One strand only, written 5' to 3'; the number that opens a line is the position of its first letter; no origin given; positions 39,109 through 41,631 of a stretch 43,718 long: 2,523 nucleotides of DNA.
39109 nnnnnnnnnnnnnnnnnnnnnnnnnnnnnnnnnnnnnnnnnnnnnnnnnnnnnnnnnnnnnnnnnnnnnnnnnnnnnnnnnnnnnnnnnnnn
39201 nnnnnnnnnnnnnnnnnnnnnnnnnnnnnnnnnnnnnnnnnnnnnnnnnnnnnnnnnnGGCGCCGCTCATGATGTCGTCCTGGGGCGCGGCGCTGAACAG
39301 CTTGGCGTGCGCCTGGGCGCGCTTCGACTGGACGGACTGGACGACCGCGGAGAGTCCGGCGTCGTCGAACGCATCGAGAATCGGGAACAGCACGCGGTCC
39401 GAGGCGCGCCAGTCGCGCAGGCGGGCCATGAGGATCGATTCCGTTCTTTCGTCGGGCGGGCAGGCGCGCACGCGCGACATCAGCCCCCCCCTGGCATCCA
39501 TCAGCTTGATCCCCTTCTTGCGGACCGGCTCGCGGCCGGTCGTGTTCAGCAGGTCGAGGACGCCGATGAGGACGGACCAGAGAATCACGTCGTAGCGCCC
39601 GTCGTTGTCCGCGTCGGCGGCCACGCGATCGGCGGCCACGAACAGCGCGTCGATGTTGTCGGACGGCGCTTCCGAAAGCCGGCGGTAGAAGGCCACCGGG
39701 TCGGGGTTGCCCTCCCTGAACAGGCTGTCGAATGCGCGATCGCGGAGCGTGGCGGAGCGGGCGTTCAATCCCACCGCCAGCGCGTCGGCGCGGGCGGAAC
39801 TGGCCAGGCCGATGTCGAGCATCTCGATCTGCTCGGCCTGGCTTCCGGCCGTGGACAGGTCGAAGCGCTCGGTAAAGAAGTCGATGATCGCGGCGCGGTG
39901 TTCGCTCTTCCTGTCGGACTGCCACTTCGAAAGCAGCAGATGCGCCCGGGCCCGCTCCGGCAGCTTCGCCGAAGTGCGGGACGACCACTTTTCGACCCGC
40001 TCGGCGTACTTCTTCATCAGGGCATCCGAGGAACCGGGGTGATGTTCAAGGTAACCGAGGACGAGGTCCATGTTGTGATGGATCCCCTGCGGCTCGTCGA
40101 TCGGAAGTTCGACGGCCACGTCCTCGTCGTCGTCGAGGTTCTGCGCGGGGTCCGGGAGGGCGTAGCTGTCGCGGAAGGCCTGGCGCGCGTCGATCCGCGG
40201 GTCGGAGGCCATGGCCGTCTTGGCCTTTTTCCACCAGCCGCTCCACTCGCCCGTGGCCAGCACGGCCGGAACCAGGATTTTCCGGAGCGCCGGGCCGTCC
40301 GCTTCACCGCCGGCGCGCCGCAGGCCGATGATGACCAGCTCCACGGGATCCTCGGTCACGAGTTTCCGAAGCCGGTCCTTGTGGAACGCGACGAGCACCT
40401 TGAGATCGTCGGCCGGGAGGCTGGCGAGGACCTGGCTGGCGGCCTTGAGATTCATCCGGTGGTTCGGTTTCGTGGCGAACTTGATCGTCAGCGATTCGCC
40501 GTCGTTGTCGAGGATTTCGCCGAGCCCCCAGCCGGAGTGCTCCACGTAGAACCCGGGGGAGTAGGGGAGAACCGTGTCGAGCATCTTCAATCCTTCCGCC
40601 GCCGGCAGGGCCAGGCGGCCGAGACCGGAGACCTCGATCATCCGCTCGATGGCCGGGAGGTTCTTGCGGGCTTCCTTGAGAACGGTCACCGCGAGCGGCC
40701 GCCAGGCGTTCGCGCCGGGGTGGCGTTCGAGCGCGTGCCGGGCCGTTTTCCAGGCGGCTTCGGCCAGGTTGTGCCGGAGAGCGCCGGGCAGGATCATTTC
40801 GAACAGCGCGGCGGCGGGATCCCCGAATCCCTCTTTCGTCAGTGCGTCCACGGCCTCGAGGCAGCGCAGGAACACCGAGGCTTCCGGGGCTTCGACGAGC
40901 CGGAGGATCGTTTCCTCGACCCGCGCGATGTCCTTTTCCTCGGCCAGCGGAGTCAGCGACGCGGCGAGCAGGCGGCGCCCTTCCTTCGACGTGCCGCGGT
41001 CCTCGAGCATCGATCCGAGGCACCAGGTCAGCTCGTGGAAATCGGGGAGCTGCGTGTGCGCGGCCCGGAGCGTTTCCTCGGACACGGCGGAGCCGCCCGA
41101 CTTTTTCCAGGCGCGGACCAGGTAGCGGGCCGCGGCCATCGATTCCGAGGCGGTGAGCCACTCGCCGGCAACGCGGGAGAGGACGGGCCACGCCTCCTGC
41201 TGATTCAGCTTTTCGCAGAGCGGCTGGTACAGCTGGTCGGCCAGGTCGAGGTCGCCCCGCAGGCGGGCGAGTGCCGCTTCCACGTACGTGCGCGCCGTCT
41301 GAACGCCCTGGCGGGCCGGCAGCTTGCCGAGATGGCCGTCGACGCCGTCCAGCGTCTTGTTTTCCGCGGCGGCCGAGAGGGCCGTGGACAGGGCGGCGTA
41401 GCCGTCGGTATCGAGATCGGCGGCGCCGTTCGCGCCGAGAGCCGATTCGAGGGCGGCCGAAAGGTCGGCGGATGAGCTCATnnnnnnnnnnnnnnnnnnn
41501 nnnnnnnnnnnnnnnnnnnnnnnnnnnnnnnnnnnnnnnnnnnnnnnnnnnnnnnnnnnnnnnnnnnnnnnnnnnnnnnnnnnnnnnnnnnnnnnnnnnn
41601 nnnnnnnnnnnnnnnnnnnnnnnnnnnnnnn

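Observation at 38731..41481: Roughly 915-aa GreA: canonical GreA transcript-cleavage domain fused to a large uncharacterised N-terminal region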

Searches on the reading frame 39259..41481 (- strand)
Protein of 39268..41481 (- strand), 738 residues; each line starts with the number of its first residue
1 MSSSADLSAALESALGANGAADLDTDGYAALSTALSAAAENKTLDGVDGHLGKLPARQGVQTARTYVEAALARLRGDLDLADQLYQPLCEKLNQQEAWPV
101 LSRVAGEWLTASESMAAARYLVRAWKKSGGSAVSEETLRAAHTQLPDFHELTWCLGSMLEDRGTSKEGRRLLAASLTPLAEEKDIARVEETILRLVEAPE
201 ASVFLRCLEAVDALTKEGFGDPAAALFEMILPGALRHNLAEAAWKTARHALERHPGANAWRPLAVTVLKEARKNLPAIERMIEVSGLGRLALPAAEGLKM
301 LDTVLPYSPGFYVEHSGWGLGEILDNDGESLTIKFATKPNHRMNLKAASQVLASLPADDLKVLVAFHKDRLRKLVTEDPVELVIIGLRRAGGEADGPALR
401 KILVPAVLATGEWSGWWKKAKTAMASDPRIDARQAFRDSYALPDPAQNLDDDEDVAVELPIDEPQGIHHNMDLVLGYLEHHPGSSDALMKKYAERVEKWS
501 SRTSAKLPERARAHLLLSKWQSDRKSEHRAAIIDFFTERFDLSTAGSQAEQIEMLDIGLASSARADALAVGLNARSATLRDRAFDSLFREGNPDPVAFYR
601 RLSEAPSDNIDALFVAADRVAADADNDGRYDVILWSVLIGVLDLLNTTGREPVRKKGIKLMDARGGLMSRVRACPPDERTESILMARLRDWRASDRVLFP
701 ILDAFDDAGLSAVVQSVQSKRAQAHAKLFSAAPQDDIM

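Call 8: search_protein_families(library=ncbifam, proteins=[window:39268-41481:-], max_evalue=10)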
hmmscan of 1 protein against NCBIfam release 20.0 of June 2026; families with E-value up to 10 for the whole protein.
window:39268-41481:- (738 aa): 2 families
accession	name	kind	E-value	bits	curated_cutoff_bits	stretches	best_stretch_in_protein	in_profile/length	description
NF011309.0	PRK14720.1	equivalog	3.7e-21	75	714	1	66-450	69-450/906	transcription elongation factor GreA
NF004969.0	PRK06330.1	equivalog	5.3e-09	35.3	697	1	310-444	140-277/718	transcript cleavage factor/unknown domain fusion protein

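Call 9: search_protein_families(library=pfam, proteins=[window:39268-41481:-], max_evalue=10)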
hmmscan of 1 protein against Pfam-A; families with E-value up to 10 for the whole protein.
window:39268-41481:- (738 aa): 0 families

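Call 24: find_homologous_proteins(query=A2, max_evalue=0.001)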
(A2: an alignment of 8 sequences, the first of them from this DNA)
Query A2 (8 sequences) (741 aa, profile of the alignment): 11 proteins with E <= 0.001 among 8000 candidates.
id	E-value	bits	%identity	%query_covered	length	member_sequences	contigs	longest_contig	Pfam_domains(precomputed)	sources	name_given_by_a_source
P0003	0.0e+0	1167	53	99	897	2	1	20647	PF01272.26,PF27167.1,PF03449.21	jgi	jgi:transcription elongation factor GreA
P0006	0.0e+0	1144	50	99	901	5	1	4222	PF01272.26,PF27167.1,PF03449.21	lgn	-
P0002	0.0e+0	1136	54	100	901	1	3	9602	PF01272.26,PF27167.1,PF03449.21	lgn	-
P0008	0.0e+0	1132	49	99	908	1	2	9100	PF01272.26,PF27167.1,PF03449.21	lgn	-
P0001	0.0e+0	1115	100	100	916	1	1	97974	PF01272.26,PF27167.1,PF03449.21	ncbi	-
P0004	0.0e+0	1096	50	99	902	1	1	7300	PF01272.26,PF27167.1,PF03449.21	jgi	jgi:transcription elongation factor GreA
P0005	0.0e+0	1088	50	99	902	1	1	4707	PF01272.26,PF27167.1,PF03449.21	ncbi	ncbi:MAG TPA: GreA/GreB family elongation factor [Candidatus Eisenbacteria bacterium]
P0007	0.0e+0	1084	49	99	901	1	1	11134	PF01272.26,PF27167.1,PF03449.21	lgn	-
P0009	2.6e-281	953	48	99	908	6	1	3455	PF01272.26,PF27167.1,PF03449.21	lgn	-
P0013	2.0e-159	550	53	51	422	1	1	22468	PF27167.1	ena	-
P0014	6.1e-99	351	27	87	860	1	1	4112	PF01272.26,PF27167.1,PF03449.21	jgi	jgi:transcription elongation factor GreA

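Call 46: search_protein_representatives(protein=window:39268-41481:-)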
Query: 738 residues. Proteins with E-value up to 0.001 (for the whole library): 788; up to 1e-10: 259; up to 1e-30: 48. The best 150 are listed.
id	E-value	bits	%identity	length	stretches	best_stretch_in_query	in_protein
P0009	2.0e-203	694.1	49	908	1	4-732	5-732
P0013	3.9e-119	415.5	54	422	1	212-589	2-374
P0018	4.2e-79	283.2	32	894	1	69-724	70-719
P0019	1.8e-77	277.8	30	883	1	70-729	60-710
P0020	3.7e-77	276.8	33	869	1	59-735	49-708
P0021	2.0e-75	271.0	32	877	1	54-731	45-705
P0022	3.4e-73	263.7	30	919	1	54-725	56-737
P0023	2.0e-71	257.8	28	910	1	20-729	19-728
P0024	2.8e-70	254.0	29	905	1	63-730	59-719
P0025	8.8e-69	249.1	28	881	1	19-723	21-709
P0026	3.6e-67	243.7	29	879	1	18-725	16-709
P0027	6.9e-64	232.9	30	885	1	65-733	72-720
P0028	5.5e-63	229.9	30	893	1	20-718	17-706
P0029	1.7e-61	225.0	50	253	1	4-251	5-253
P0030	8.4e-60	219.4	28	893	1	53-736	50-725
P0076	1.4e-21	93.1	37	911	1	297-451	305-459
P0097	1.7e-18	82.9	33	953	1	301-451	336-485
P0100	2.2e-18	82.5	27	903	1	63-432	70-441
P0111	2.9e-17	78.8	24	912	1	91-451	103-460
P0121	1.4e-16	76.5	27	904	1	276-430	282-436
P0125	2.3e-16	75.8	23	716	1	208-491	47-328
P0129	4.6e-16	74.8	29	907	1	182-442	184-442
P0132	1.0e-15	73.6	35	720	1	264-435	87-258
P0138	2.2e-15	72.5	31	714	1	296-478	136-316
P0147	1.4e-14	69.9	28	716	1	183-465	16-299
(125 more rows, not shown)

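Call 48: search_protein_families(library=ncbifam, proteins=[P0076, P0097, P0121, P0129, P0111, P0100, P0125, P0147, P0132, P0138], max_evalue=1e-10)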
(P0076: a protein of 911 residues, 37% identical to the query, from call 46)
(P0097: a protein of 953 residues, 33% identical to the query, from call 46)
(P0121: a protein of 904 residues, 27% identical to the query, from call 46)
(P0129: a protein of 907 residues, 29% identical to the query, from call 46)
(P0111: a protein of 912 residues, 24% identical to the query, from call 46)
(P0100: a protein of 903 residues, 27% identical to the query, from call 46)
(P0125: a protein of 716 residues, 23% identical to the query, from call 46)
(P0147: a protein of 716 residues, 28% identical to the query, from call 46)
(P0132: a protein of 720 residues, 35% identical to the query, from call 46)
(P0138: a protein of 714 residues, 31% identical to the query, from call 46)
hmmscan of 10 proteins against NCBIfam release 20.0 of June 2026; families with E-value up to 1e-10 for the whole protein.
P0076 (911 aa): 10 families
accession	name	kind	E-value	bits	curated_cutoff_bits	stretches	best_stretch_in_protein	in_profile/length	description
NF011309.0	PRK14720.1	equivalog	5.4e-198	660.1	714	1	7-904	6-902/906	transcription elongation factor GreA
NF004969.0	PRK06330.1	equivalog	3.4e-72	244.1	697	1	308-903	130-713/718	transcript cleavage factor/unknown domain fusion protein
TIGR01462.1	greA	subfamily_domain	2.8e-38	131.4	139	1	754-903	2-151/151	transcription elongation factor GreA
NF001263.0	PRK00226.1-4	equivalog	1.1e-30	106.6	145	1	750-904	5-159/160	transcription elongation factor GreA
NF001261.0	PRK00226.1-2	equivalog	1.3e-28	99.9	167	1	753-903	5-155/157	transcription elongation factor GreA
NF001264.0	PRK00226.1-5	equivalog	1e-21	77.3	180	1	754-903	6-156/158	transcription elongation factor GreA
NF002506.1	PRK01885.1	equivalog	5.3e-16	58.7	188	1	753-903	4-153/156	transcription elongation factor GreB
NF001260.0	PRK00226.1-1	equivalog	1e-13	51.2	234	1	752-904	6-158/160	transcription elongation factor GreA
TIGR01461.1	greB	equivalog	1.7e-13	50.6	171.05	1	753-902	4-152/156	transcription elongation factor GreB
NF001262.0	PRK00226.1-3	equivalog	1.9e-13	50.5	161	1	754-892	9-148/165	transcription elongation factor GreA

P0097 (953 aa): 7 families
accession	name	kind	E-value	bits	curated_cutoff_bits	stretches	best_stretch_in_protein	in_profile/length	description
NF011309.0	PRK14720.1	equivalog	6.3e-117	391.9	714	1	10-950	6-905/906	transcription elongation factor GreA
NF004969.0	PRK06330.1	equivalog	2.3e-52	178.6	697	1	236-945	41-712/718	transcript cleavage factor/unknown domain fusion protein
TIGR01462.1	greA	subfamily_domain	1.8e-25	89.8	139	1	796-946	2-151/151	transcription elongation factor GreA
NF001261.0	PRK00226.1-2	equivalog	3.9e-19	69.1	167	1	796-946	6-155/157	transcription elongation factor GreA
NF001263.0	PRK00226.1-4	equivalog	1.7e-18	67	145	1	793-946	6-158/160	transcription elongation factor GreA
NF001264.0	PRK00226.1-5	equivalog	5.8e-13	48.9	180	1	800-946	10-156/158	transcription elongation factor GreA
NF002506.1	PRK01885.1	equivalog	4.4e-12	45.9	188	1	795-946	4-153/156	transcription elongation factor GreB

P0121 (904 aa): 11 families
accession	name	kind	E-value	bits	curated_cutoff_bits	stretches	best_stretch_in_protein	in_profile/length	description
NF011309.0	PRK14720.1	equivalog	3.7e-194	647.5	714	1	14-902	9-905/906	transcription elongation factor GreA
NF004969.0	PRK06330.1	equivalog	1.2e-66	225.8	697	1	248-897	72-715/718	transcript cleavage factor/unknown domain fusion protein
TIGR01462.1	greA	subfamily_domain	1.2e-45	155.3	139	1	750-898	2-151/151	transcription elongation factor GreA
NF001261.0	PRK00226.1-2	equivalog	2.1e-34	118.7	167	1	750-898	6-155/157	transcription elongation factor GreA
NF001263.0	PRK00226.1-4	equivalog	3.2e-34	118.1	145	1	750-898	9-158/160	transcription elongation factor GreA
NF001264.0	PRK00226.1-5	equivalog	9.1e-30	103.5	180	1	750-898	6-156/158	transcription elongation factor GreA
TIGR01461.1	greB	equivalog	5.2e-21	75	171.05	1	749-899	4-154/156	transcription elongation factor GreB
NF002506.1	PRK01885.1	equivalog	5.8e-21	74.8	188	1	749-898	4-153/156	transcription elongation factor GreB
NF001262.0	PRK00226.1-3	equivalog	1.3e-19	70.5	161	1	750-891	9-152/165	transcription elongation factor GreA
NF001260.0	PRK00226.1-1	equivalog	1e-15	57.7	234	1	750-887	8-146/160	transcription elongation factor GreA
NF004973.0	PRK06342.1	equivalog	6.8e-11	42.2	159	0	807-883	74-149/160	transcription elongation factor GreA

P0129 (907 aa): 10 families
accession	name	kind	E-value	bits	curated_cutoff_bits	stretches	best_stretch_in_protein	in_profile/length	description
NF011309.0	PRK14720.1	equivalog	4.5e-242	806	714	1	5-899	7-903/906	transcription elongation factor GreA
NF004969.0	PRK06330.1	equivalog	3.8e-53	181.2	697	1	174-883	3-703/718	transcript cleavage factor/unknown domain fusion protein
TIGR01462.1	greA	subfamily_domain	4.1e-40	137.3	139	1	748-896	2-150/151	transcription elongation factor GreA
NF001263.0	PRK00226.1-4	equivalog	8.6e-34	116.7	145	1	748-897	9-158/160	transcription elongation factor GreA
NF001261.0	PRK00226.1-2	equivalog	1.2e-33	116.2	167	1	748-897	6-155/157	transcription elongation factor GreA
NF001264.0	PRK00226.1-5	equivalog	7.7e-25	87.5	180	1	753-897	11-156/158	transcription elongation factor GreA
NF001260.0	PRK00226.1-1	equivalog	4.3e-19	68.7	234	1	752-885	12-145/160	transcription elongation factor GreA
NF002506.1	PRK01885.1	equivalog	5e-17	62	188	1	747-897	4-153/156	transcription elongation factor GreB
NF001262.0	PRK00226.1-3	equivalog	5.2e-14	52.3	161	1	747-884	8-146/165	transcription elongation factor GreA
TIGR01461.1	greB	equivalog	3.2e-13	49.7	171.05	1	747-896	4-152/156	transcription elongation factor GreB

P0111 (912 aa): 10 families
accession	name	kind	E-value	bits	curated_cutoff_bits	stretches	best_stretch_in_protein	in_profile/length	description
NF011309.0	PRK14720.1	equivalog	2.1e-225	750.8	714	1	20-906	9-903/906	transcription elongation factor GreA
NF004969.0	PRK06330.1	equivalog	5.7e-60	203.8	697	1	219-905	38-714/718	transcript cleavage factor/unknown domain fusion protein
TIGR01462.1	greA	subfamily_domain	2.8e-41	141.1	139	1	755-904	2-151/151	transcription elongation factor GreA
NF001261.0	PRK00226.1-2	equivalog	1.8e-31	109.1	167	1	753-904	4-155/157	transcription elongation factor GreA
NF001263.0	PRK00226.1-4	equivalog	4.2e-30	104.7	145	1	752-904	6-158/160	transcription elongation factor GreA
NF001264.0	PRK00226.1-5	equivalog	5.7e-26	91.2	180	1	755-904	6-156/158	transcription elongation factor GreA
NF002506.1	PRK01885.1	equivalog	1.9e-19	69.9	188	1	754-904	4-153/156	transcription elongation factor GreB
TIGR01461.1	greB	equivalog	2.5e-17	63.1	171.05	1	754-906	4-155/156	transcription elongation factor GreB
NF001260.0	PRK00226.1-1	equivalog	2.2e-16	59.9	234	1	753-904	6-157/160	transcription elongation factor GreA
NF001262.0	PRK00226.1-3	equivalog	5.5e-13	49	161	1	754-889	8-144/165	transcription elongation factor GreA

P0100 (903 aa): 10 families
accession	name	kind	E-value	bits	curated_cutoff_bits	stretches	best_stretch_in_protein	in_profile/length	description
NF011309.0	PRK14720.1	equivalog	1.3e-258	860.7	714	1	10-902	6-905/906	transcription elongation factor GreA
NF004969.0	PRK06330.1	equivalog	1.6e-55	189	697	1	236-885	63-704/718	transcript cleavage factor/unknown domain fusion protein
TIGR01462.1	greA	subfamily_domain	4.3e-45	153.5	139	1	749-898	2-151/151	transcription elongation factor GreA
NF001261.0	PRK00226.1-2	equivalog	1.7e-33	115.8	167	1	749-898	6-155/157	transcription elongation factor GreA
NF001263.0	PRK00226.1-4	equivalog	4.2e-33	114.5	145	1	744-899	4-159/160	transcription elongation factor GreA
NF001264.0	PRK00226.1-5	equivalog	2e-27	95.9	180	1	755-898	12-156/158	transcription elongation factor GreA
NF002506.1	PRK01885.1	equivalog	2e-21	76.3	188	1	748-898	4-153/156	transcription elongation factor GreB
TIGR01461.1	greB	equivalog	1.4e-17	63.9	171.05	1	748-898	4-153/156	transcription elongation factor GreB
NF001260.0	PRK00226.1-1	equivalog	1.7e-15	57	234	1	745-900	4-159/160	transcription elongation factor GreA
NF001262.0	PRK00226.1-3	equivalog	3.1e-15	56.3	161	1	748-886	8-147/165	transcription elongation factor GreA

P0125 (716 aa): 10 families
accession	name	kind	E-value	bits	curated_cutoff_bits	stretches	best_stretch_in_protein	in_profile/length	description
NF011309.0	PRK14720.1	equivalog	1.4e-77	261.7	714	2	383-715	561-903/906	transcription elongation factor GreA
NF004969.0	PRK06330.1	equivalog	1.6e-46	159.3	697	2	386-698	390-702/718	transcript cleavage factor/unknown domain fusion protein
TIGR01462.1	greA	subfamily_domain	7e-36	123.6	139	1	564-713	3-151/151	transcription elongation factor GreA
NF001263.0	PRK00226.1-4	equivalog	7.4e-31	107.2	145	1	562-714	8-159/160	transcription elongation factor GreA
NF001261.0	PRK00226.1-2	equivalog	2.7e-28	98.9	167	1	563-713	6-155/157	transcription elongation factor GreA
NF001264.0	PRK00226.1-5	equivalog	1.8e-24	86.3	180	1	568-713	11-156/158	transcription elongation factor GreA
NF002506.1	PRK01885.1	equivalog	2.4e-22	79.3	188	1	562-713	4-153/156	transcription elongation factor GreB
TIGR01461.1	greB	equivalog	5.8e-22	78.1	171.05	1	562-713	4-153/156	transcription elongation factor GreB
NF001260.0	PRK00226.1-1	equivalog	7.8e-18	64.6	234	1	568-714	13-158/160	transcription elongation factor GreA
NF004548.0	PRK05892.1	equivalog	9.3e-11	41.9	126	0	576-713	18-155/158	nucleoside diphosphate kinase regulator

P0147 (716 aa): 10 families
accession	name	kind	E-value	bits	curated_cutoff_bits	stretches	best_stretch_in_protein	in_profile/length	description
NF011309.0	PRK14720.1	equivalog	2e-70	238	714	2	403-713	588-905/906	transcription elongation factor GreA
NF004969.0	PRK06330.1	equivalog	2.6e-66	224.7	697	1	91-698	91-706/718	transcript cleavage factor/unknown domain fusion protein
TIGR01462.1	greA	subfamily_domain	1.8e-32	112.5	139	1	559-708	1-150/151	transcription elongation factor GreA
NF001263.0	PRK00226.1-4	equivalog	3e-31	108.5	145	1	556-710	5-159/160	transcription elongation factor GreA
NF001261.0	PRK00226.1-2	equivalog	3.4e-30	105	167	1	558-709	4-155/157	transcription elongation factor GreA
NF001264.0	PRK00226.1-5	equivalog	3.8e-23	82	180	1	558-709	4-156/158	transcription elongation factor GreA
NF002506.1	PRK01885.1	equivalog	7.3e-18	64.7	188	1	559-709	4-153/156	transcription elongation factor GreB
TIGR01461.1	greB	equivalog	4.4e-14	52.5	171.05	1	559-709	4-153/156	transcription elongation factor GreB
NF001260.0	PRK00226.1-1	equivalog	5.7e-13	48.8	234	1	582-710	30-158/160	transcription elongation factor GreA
NF001262.0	PRK00226.1-3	equivalog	8.2e-11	41.9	161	0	554-700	3-150/165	transcription elongation factor GreA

P0132 (720 aa): 10 families
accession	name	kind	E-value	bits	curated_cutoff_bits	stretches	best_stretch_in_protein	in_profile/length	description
NF011309.0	PRK14720.1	equivalog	6.2e-79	266.2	714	1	3-718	179-902/906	transcription elongation factor GreA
NF004969.0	PRK06330.1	equivalog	1.3e-56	192.7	697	1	30-710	37-708/718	transcript cleavage factor/unknown domain fusion protein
TIGR01462.1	greA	subfamily_domain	2.1e-34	118.8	139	1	568-717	2-151/151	transcription elongation factor GreA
NF001263.0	PRK00226.1-4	equivalog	4e-31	108.1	145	1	564-717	5-158/160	transcription elongation factor GreA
NF001261.0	PRK00226.1-2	equivalog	1.3e-28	99.8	167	1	567-716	5-154/157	transcription elongation factor GreA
NF001264.0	PRK00226.1-5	equivalog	3.7e-24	85.3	180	1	569-716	7-155/158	transcription elongation factor GreA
NF002506.1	PRK01885.1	equivalog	4.4e-18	65.4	188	1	567-716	4-152/156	transcription elongation factor GreB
NF001260.0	PRK00226.1-1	equivalog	7.1e-18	64.7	234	1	569-716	9-156/160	transcription elongation factor GreA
TIGR01461.1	greB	equivalog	1.4e-14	54.1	171.05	1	567-716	4-152/156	transcription elongation factor GreB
NF001262.0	PRK00226.1-3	equivalog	1.1e-11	44.8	161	1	561-700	2-142/165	transcription elongation factor GreA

P0138 (714 aa): 10 families
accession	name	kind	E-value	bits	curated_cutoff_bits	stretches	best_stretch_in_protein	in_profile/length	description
NF011309.0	PRK14720.1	equivalog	7.3e-63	213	714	1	28-699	185-888/906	transcription elongation factor GreA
NF004969.0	PRK06330.1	equivalog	9.2e-52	176.6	697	1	142-707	132-712/718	transcript cleavage factor/unknown domain fusion protein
TIGR01462.1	greA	subfamily_domain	4.3e-35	121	139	1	566-704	2-145/151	transcription elongation factor GreA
NF001263.0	PRK00226.1-4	equivalog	8.7e-33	113.4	145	1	562-710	5-158/160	transcription elongation factor GreA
NF001261.0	PRK00226.1-2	equivalog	1.2e-27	96.7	167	1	564-709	4-154/157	transcription elongation factor GreA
NF001264.0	PRK00226.1-5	equivalog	1.1e-21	77.3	180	1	566-705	6-151/158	transcription elongation factor GreA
NF002506.1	PRK01885.1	equivalog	3.1e-18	65.9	188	1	565-709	4-152/156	transcription elongation factor GreB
NF001260.0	PRK00226.1-1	equivalog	5.3e-18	65.2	234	1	567-710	9-157/160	transcription elongation factor GreA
TIGR01461.1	greB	equivalog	6.7e-15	55.1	171.05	1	565-708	4-151/156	transcription elongation factor GreB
NF004973.0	PRK06342.1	equivalog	7.6e-11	42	159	0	609-704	60-156/160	transcription elongation factor GreA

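Call 81: search_solved_structures(query=A2, max_evalue=1)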
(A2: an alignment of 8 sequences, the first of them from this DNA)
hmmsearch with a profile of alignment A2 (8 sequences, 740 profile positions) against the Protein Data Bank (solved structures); distinct sequences matched with E-value up to 1: 6.
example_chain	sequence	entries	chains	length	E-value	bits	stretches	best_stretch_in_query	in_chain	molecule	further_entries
2wqh_A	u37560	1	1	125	0.019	16.5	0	122-177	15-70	CTPR3Y3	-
5odd_A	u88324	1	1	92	0.1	14.1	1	454-526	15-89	Mediator of RNA polymerase II transcription subunit 26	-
8t1i_U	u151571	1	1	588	0.24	12.9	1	455-546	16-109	Mediator of RNA polymerase II transcription subunit 26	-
9e71_Bb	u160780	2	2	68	0.29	12.6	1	198-257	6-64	aS35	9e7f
7emf_Z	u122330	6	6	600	0.33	12.4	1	455-533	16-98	Mediator of RNA polymerase II transcription subunit 26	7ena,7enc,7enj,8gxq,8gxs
5dse_A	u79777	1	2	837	0.38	12.2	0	136-178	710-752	Tetratricopeptide repeat protein 7B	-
